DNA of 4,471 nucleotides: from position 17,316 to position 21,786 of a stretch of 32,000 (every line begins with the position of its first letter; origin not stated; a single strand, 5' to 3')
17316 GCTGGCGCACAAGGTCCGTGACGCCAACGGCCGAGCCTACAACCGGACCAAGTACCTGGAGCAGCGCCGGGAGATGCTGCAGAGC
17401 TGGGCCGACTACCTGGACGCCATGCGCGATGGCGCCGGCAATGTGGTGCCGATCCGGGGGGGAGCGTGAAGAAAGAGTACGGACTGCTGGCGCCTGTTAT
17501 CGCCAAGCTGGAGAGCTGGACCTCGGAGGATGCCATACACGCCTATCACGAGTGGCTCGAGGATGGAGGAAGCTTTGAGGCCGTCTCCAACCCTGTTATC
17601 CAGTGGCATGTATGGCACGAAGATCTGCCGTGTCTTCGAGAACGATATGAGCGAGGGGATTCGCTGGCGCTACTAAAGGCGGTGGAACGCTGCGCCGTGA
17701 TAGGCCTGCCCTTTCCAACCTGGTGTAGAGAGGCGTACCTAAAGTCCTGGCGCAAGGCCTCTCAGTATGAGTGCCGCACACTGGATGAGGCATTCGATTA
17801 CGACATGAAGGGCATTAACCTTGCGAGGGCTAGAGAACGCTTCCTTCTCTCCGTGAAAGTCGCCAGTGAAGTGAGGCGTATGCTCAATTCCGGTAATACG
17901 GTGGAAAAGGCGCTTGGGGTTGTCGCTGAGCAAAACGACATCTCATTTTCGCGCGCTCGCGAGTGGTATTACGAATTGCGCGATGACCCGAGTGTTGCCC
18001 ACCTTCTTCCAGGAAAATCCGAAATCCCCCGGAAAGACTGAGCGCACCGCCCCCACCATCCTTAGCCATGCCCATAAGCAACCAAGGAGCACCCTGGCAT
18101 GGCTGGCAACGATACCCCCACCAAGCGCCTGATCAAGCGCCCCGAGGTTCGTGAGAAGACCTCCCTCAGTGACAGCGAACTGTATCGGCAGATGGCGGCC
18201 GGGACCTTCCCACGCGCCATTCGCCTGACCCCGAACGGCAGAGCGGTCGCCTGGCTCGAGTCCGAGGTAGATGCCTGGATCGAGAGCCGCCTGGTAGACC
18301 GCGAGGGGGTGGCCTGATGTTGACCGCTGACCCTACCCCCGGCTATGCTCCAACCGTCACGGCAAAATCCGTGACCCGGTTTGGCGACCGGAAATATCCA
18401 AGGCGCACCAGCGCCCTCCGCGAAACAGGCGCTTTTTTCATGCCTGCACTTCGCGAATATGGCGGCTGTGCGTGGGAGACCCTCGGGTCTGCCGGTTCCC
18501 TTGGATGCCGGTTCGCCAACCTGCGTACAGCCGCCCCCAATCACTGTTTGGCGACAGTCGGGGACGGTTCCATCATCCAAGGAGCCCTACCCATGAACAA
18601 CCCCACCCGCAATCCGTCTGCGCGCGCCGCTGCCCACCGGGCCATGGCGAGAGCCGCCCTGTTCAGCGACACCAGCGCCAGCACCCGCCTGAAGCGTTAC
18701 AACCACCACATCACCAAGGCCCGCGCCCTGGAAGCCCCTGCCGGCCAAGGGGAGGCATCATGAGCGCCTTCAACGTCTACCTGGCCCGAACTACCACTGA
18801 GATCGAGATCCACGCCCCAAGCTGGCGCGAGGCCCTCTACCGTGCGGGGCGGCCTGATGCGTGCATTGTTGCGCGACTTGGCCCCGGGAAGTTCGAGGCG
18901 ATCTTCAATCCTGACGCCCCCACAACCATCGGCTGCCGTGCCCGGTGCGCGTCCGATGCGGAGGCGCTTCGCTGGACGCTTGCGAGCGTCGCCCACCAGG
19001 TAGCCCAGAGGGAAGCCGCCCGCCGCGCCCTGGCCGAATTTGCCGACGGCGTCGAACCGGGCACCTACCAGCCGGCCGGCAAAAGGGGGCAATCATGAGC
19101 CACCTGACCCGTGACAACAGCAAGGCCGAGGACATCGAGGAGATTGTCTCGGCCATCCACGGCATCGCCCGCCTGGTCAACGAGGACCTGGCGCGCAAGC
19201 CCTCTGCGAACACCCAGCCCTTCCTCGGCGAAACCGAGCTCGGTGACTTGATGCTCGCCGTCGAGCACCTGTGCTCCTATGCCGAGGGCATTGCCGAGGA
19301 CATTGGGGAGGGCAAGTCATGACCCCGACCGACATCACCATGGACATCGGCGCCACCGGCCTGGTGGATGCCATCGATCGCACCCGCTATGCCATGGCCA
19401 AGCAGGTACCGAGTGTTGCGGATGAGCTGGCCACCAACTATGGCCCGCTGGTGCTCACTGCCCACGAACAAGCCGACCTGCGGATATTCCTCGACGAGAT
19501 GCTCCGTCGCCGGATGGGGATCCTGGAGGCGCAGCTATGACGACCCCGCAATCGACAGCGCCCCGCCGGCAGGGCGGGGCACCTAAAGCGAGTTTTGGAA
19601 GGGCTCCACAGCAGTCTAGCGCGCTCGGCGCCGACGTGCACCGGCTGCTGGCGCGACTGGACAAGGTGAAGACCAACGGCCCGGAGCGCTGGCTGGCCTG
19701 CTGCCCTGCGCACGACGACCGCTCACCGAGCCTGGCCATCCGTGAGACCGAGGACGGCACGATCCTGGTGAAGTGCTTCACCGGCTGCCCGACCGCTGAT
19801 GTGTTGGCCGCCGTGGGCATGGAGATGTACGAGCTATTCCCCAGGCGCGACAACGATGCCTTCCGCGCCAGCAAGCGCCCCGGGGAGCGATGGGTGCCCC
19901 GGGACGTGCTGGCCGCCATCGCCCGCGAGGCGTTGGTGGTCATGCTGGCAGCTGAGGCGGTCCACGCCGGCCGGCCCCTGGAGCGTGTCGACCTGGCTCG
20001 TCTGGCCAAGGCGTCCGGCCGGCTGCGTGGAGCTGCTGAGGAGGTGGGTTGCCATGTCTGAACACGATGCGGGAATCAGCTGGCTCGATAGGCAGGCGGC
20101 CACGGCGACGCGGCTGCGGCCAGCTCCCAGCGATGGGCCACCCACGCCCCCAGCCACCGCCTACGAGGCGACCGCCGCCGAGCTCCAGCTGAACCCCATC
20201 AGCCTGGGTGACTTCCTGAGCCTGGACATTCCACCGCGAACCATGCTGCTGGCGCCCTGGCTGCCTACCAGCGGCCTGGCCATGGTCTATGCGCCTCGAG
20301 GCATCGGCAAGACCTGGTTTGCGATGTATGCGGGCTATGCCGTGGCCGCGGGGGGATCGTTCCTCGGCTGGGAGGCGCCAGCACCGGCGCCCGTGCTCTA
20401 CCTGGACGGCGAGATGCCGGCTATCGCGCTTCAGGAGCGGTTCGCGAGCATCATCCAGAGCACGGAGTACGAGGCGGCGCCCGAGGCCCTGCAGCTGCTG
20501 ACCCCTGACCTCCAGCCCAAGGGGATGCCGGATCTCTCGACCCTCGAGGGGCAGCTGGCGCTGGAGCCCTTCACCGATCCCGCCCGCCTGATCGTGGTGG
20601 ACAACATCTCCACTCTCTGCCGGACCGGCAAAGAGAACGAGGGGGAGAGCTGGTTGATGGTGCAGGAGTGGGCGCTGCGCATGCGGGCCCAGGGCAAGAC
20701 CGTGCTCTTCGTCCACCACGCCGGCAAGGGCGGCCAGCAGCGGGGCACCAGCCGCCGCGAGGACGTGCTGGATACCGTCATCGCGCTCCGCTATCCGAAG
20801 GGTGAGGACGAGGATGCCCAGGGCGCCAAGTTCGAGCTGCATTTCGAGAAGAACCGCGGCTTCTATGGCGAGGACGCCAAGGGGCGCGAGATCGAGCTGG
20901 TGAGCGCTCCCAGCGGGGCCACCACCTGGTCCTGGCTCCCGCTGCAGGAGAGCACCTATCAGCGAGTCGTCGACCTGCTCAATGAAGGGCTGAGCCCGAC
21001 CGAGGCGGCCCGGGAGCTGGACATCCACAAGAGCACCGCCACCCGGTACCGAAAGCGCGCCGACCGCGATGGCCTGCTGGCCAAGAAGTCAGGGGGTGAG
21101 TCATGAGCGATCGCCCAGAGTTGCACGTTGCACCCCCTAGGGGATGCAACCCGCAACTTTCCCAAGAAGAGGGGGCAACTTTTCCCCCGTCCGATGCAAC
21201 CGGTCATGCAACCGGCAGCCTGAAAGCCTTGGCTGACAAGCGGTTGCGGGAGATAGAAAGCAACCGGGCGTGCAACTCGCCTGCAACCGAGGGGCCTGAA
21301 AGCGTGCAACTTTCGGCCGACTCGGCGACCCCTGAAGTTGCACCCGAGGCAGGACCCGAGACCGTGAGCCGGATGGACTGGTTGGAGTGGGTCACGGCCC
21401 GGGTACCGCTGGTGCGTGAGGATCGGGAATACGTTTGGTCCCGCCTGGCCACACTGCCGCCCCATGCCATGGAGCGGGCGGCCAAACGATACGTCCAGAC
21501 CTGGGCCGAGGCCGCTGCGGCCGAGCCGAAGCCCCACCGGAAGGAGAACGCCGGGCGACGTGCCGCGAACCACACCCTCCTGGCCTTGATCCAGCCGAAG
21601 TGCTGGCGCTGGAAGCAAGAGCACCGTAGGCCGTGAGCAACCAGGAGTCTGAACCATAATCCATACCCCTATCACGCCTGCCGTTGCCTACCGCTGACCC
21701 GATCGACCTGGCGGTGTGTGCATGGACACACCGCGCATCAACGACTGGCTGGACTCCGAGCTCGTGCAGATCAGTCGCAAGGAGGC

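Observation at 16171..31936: Integrase-led 15.8-kb island beside tandem tRNA-Lys has phage-satellite architecture but atypical cargo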

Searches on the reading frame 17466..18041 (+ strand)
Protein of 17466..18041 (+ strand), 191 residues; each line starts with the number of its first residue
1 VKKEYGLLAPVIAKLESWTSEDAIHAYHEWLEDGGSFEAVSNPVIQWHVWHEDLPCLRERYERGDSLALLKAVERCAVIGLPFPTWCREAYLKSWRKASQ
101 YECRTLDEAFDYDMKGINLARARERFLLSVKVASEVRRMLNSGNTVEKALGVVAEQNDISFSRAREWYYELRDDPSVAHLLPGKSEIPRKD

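Call 6: search_protein_families(library=pfam, max_evalue=0.01, proteins=[window:17466-18041:+])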
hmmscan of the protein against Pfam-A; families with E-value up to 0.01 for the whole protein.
window:17466-18041:+ (191 aa): 0 families

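Call 9: search_protein_families(library=phrogs, max_evalue=0.001, proteins=[window:17466-18041:+])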
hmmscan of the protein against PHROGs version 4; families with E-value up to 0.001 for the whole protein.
window:17466-18041:+ (191 aa): 0 families

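Call 32: search_protein_families(library=padloc, max_evalue=0.001, proteins=[window:17466-18041:+])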
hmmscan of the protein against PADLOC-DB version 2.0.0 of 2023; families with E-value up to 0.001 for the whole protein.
window:17466-18041:+ (191 aa): 0 families

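Call 87: search_protein_families(library=ncbifam, max_evalue=0.01, proteins=[window:17466-18041:+])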
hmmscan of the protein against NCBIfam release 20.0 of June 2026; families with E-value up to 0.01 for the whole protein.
window:17466-18041:+ (191 aa): 0 families

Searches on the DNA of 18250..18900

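Call 84: search_rna_families(source=window, start=18250, end=18900, threshold=gathering, show_alignments=3)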
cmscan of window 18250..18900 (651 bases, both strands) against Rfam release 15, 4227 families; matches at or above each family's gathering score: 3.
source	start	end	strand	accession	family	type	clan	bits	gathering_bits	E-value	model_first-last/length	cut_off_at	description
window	18455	18541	+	RF01695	C4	Gene; antisense;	CL00128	76.6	45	3.3e-15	1-87/87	no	C4 antisense RNA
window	18343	18395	+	RF03163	c4-a1b1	Gene; antisense;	CL00128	51.7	46.7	3.8e-12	1-53/53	no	a1, b1 targets of C4 antisense RNA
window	18356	18438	+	RF01394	isrK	Gene; sRNA;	-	51.1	50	4.9e-10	1-77/77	no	isrK Hfq binding RNA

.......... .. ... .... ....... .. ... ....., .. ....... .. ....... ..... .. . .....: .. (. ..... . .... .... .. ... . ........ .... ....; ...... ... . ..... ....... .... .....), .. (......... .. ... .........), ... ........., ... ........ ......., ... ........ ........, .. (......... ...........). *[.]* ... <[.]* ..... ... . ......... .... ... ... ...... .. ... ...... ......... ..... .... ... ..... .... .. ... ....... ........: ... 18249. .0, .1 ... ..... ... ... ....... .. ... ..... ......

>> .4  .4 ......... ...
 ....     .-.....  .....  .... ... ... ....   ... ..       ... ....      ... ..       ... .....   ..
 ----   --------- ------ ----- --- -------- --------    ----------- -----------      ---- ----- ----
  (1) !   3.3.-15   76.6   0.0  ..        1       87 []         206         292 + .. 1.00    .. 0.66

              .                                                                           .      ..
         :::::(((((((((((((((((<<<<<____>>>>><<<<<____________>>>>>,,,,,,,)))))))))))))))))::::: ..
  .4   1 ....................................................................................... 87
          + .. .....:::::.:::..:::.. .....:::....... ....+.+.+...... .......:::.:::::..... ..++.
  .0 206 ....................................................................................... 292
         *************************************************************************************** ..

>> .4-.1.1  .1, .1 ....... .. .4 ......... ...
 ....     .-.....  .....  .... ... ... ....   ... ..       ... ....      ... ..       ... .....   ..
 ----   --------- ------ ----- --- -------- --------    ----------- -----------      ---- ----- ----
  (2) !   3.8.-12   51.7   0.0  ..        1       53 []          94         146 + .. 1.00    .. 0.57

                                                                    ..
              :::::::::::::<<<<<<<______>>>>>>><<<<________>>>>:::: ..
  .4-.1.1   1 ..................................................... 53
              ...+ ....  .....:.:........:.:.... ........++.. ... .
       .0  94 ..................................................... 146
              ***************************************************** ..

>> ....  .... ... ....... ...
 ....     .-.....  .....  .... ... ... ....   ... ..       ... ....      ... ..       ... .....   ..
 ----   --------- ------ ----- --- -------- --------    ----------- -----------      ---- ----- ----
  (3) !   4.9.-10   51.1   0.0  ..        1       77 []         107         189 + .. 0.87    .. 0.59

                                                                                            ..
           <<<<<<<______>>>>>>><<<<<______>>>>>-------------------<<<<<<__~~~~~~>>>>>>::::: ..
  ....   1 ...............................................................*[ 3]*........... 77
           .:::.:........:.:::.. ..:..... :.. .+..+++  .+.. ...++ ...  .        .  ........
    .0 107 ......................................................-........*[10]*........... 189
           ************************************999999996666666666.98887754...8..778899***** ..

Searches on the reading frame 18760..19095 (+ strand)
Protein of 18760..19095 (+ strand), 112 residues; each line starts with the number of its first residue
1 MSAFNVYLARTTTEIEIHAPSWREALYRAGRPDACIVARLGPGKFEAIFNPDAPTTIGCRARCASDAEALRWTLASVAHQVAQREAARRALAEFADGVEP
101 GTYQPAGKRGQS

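Call 6: search_protein_families(library=pfam, max_evalue=0.01, proteins=[window:18760-19095:+])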
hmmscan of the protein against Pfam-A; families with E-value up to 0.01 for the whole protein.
seq(112 aa): 0 families

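Call 9: search_protein_families(library=phrogs, max_evalue=0.001, proteins=[window:18760-19095:+])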
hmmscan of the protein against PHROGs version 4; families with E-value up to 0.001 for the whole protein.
seq(112 aa): 0 families

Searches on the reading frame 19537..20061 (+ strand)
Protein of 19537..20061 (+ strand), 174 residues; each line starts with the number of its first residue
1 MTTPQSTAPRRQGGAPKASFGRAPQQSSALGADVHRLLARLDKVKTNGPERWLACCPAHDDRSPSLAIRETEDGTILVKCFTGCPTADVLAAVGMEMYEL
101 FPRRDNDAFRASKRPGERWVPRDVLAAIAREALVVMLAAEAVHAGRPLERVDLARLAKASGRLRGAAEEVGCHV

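Call 6: search_protein_families(library=pfam, max_evalue=0.01, proteins=[window:19537-20061:+])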
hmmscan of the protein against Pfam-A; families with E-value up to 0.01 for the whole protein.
window:19537-20061:+ (174 aa): 1 family
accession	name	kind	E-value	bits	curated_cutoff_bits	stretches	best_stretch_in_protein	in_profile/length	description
PF01807.25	Zn_ribbon_DnaG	-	0.00025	21.3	24.9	1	41-84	22-60/98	CHC2 zinc finger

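Call 9: search_protein_families(library=phrogs, max_evalue=0.001, proteins=[window:19537-20061:+])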
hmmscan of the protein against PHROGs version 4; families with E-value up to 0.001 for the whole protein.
window:19537-20061:+ (174 aa): 2 families
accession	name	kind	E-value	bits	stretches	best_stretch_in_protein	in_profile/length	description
phrog_6088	-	DNA, RNA and nucleotide metabolism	9.6e-14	51.7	1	35-106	5-76/772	DNA primase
phrog_47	-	DNA, RNA and nucleotide metabolism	1.7e-05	24.6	1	33-84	30-82/947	DNA primase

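Call 87: search_protein_families(library=ncbifam, max_evalue=0.01, proteins=[window:19537-20061:+])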
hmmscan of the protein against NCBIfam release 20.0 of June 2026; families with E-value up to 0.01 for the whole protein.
window:19537-20061:+ (174 aa): 1 family
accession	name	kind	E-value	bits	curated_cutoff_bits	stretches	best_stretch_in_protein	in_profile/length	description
TIGR01391.1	dnaG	equivalog_domain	0.0011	17.9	283.6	1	44-82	26-60/414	DNA primase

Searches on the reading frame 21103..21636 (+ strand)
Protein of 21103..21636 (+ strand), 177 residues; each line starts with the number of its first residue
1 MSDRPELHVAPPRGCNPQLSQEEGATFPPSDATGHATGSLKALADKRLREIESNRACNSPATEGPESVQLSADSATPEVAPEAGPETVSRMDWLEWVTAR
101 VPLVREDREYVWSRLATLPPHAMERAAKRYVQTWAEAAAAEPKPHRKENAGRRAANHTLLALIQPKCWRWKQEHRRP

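Call 6: search_protein_families(library=pfam, max_evalue=0.01, proteins=[window:21103-21636:+])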
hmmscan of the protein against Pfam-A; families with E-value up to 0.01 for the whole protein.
window:21103-21636:+ (177 aa): 1 family
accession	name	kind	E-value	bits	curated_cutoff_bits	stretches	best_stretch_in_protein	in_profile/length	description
PF17093.10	PBP_N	-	0.0083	16.6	30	1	60-100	37-76/138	Penicillin-binding protein N-terminus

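Call 9: search_protein_families(library=phrogs, max_evalue=0.001, proteins=[window:21103-21636:+])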
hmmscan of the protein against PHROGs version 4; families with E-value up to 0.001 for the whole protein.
window:21103-21636:+ (177 aa): 2 families
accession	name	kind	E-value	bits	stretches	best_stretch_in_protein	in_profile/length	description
phrog_852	-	unknown function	5.2e-10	40.4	1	104-166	16-78/98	-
phrog_31018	-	unknown function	1.1e-06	29.6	1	104-163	9-68/128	-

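Call 32: search_protein_families(library=padloc, max_evalue=0.001, proteins=[window:21103-21636:+])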
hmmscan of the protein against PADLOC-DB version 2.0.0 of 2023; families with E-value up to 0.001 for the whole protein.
window:21103-21636:+ (177 aa): 0 families

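Call 87: search_protein_families(library=ncbifam, max_evalue=0.01, proteins=[window:21103-21636:+])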
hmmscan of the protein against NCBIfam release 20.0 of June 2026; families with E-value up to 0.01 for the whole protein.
window:21103-21636:+ (177 aa): 0 families
